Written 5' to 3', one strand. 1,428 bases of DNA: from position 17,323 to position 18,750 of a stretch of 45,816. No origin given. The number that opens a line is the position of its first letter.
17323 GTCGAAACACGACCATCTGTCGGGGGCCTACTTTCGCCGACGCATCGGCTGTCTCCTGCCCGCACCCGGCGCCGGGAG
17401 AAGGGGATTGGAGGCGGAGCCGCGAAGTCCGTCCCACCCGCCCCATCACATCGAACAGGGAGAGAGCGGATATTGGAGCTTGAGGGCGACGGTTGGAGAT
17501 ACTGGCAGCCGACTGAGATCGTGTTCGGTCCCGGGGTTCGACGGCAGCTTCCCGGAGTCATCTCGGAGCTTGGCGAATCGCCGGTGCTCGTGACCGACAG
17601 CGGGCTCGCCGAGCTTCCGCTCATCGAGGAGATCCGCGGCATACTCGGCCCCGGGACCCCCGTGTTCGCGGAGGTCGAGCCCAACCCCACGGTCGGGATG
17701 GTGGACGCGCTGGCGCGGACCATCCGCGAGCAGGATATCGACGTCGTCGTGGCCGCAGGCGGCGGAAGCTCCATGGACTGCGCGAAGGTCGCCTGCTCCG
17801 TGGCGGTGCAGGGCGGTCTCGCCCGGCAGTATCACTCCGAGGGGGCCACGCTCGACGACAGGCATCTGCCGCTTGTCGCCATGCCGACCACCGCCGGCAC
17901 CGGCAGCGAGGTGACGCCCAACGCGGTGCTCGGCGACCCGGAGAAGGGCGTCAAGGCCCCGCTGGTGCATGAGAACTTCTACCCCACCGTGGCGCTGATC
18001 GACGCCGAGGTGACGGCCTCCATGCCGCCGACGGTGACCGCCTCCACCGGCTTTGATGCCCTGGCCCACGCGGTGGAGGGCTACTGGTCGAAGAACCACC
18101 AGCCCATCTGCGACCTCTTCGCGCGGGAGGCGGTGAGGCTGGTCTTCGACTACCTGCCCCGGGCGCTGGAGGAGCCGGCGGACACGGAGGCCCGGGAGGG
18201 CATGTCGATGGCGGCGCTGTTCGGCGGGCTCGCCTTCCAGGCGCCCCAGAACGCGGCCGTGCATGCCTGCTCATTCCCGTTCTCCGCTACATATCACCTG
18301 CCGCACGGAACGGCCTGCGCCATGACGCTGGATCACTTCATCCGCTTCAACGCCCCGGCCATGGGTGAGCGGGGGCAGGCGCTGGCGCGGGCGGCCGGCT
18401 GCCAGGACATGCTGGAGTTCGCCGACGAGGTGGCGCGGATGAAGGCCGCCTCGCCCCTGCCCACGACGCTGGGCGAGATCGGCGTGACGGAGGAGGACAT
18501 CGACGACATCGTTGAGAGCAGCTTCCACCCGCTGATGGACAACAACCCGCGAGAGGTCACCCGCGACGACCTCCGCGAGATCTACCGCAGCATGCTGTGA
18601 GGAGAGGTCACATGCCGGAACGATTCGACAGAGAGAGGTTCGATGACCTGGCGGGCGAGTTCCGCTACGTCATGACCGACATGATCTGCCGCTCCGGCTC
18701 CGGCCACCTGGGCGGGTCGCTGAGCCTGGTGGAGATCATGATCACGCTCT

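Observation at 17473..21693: Five-gene cassette resembling the sulfoquinovose transketolase (sulfo-TK) pathway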

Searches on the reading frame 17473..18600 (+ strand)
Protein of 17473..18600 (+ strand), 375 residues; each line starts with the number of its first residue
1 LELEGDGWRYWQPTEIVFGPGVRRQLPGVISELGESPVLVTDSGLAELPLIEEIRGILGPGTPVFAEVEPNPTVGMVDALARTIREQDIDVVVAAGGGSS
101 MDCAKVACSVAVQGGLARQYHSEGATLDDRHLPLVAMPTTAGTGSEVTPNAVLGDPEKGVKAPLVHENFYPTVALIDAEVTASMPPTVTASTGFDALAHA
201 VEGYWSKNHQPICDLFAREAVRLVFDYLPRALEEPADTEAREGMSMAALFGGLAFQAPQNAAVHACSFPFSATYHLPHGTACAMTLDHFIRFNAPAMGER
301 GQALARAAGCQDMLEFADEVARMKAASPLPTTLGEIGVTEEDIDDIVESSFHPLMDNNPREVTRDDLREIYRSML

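Call 3: search_protein_families(library=pfam, proteins=[window:17473-18600:+])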
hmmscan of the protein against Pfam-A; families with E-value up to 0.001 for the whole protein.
window:17473-18600:+ (375 aa): 3 families
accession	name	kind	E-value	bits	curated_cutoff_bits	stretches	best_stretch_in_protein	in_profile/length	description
PF25137.1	ADH_Fe_C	-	8.8e-47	159.8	27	1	189-374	1-193/194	Fe-containing alcohol dehydrogenase family, C-terminal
PF00465.25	Fe-ADH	-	1.6e-44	151.9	31.3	1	13-177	1-167/168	Iron-containing alcohol dehydrogenase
PF13685.12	Fe-ADH_2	-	3.5e-08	34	28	1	17-108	1-94/149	Iron-containing alcohol dehydrogenase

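Call 4: search_protein_families(library=ncbifam, proteins=[window:17473-18600:+])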
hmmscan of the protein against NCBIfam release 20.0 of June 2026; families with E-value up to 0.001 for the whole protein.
window:17473-18600:+ (375 aa): 16 families
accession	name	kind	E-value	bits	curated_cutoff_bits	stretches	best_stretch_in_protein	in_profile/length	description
NF041833.1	Fe_ADH_ErcA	equivalog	3.7e-72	243.6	550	1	14-374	9-381/382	alcohol dehydrogenase-like regulatory protein ErcA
NF058672.1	4HyButDHCUPNE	equivalog_domain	2.9e-70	237.3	500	1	14-372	8-375/378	4-hydroxybutyrate dehydrogenase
TIGR02638.1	lactal_redase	equivalog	5e-70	236.2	523.15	1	18-371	12-379/379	lactaldehyde reductase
NF053866.1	CholDhdGbsBBac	equivalog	6.2e-70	235.8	550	1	12-373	14-389/392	choline dehydrogenase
TIGR03405.1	Phn_Fe-ADH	equivalog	8.4e-65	218.9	423.7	1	10-352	1-345/355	iron-containing alcohol dehydrogenase PsrA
NF007911.0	PRK10624.1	equivalog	1.2e-63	215.3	537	1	18-374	13-381/382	lactaldehyde reductase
NF010378.0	PRK13805.1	equivalog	6.5e-59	199.6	951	1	35-298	483-762/872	bifunctional acetaldehyde-CoA/alcohol dehydrogenase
NF050025.1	SulfAcetaldRedSarD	equivalog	3.1e-56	190.9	700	1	15-370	10-380/385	sulfoacetaldehyde reductase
NF007363.0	PRK09860.1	equivalog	4.3e-51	174.2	581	1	38-373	35-381/383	L-threonine dehydrogenase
NF011998.0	PRK15454.1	equivalog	6.5e-48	163.4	556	1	71-372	89-392/395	ethanolamine utilization ethanol dehydrogenase EutG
TIGR04266.1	NDMA_methanol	equivalog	3.4e-27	95.3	625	1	31-311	34-321/420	NDMA-dependent methanol dehydrogenase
NF011717.0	PRK15138.1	equivalog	4.3e-22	78.7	645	1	11-290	7-293/387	alcohol dehydrogenase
NF041822.1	daptide_DH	equivalog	6.6e-20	71.3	300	1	39-233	5-205/363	daptide-type RiPP biosynthesis dehydogenase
NF006941.0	PRK09423.1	subfamily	8.6e-13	47.8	336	1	12-203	7-179/367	glycerol dehydrogenase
NF053832.1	GlycoaldRedHalo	equivalog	3e-11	43.1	550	1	12-202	7-178/363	glycolaldehyde reductase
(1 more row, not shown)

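Call 21: search_solved_structures(query=window:17473-18600:+, max_evalue=1e-20)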
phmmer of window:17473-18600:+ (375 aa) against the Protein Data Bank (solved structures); distinct sequences matched with E-value up to 1e-20: 38.
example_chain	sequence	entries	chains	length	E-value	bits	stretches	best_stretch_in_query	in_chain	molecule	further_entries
6jko_A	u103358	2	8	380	2.2e-94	320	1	7-372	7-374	Methanol dehydrogenase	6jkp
8zrl_A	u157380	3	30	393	2e-57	198.3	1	10-372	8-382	NAD-dependent methanol dehydrogenase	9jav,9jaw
8zwd_B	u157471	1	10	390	4.7e-55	190.6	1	11-373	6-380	NAD(P)-dependent methanol dehydrogenase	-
5yvm_A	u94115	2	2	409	4.1e-48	167.7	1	14-374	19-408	alcohol dehydrogenase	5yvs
5yvr_A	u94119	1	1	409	5.9e-48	167.2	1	14-374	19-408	alcohol dehydrogenase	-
9ldl_C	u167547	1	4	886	6e-47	163.9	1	9-319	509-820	Aldehyde dehydrogenase family protein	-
1rrm_A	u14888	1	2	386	3.1e-45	158.2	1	18-373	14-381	Lactaldehyde reductase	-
2bi4_A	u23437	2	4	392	3.3e-45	158.2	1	18-373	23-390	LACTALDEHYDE REDUCTASE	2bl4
7qlg_AAA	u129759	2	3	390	4.5e-45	157.7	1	18-373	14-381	Lactaldehyde reductase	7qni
3bfj_A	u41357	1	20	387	4.8e-45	157.6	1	13-373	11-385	1,3-propanediol oxidoreductase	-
5br4_A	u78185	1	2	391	2.1e-44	155.5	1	18-373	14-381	Lactaldehyde reductase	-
7qnj_AAA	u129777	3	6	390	2.3e-44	155.4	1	18-373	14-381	Lactaldehyde reductase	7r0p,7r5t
7qlq_AAA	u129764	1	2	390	2.6e-44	155.2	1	18-373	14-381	Lactaldehyde reductase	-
7qls_AAA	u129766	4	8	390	3.5e-44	154.8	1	18-373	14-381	Lactaldehyde reductase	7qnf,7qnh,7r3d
3owo_A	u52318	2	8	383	4.9e-44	154.3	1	38-373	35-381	Alcohol dehydrogenase 2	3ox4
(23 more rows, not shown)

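Call 26: search_solved_structures(query=window:17473-18600:+, max_evalue=1e-80, show_alignments=1)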
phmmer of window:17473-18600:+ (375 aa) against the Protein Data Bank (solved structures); distinct sequences matched with E-value up to 1e-80: 1.
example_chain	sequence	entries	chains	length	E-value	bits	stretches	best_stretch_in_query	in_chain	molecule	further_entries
6jko_A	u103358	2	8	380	2.2e-94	320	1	7-372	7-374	Methanol dehydrogenase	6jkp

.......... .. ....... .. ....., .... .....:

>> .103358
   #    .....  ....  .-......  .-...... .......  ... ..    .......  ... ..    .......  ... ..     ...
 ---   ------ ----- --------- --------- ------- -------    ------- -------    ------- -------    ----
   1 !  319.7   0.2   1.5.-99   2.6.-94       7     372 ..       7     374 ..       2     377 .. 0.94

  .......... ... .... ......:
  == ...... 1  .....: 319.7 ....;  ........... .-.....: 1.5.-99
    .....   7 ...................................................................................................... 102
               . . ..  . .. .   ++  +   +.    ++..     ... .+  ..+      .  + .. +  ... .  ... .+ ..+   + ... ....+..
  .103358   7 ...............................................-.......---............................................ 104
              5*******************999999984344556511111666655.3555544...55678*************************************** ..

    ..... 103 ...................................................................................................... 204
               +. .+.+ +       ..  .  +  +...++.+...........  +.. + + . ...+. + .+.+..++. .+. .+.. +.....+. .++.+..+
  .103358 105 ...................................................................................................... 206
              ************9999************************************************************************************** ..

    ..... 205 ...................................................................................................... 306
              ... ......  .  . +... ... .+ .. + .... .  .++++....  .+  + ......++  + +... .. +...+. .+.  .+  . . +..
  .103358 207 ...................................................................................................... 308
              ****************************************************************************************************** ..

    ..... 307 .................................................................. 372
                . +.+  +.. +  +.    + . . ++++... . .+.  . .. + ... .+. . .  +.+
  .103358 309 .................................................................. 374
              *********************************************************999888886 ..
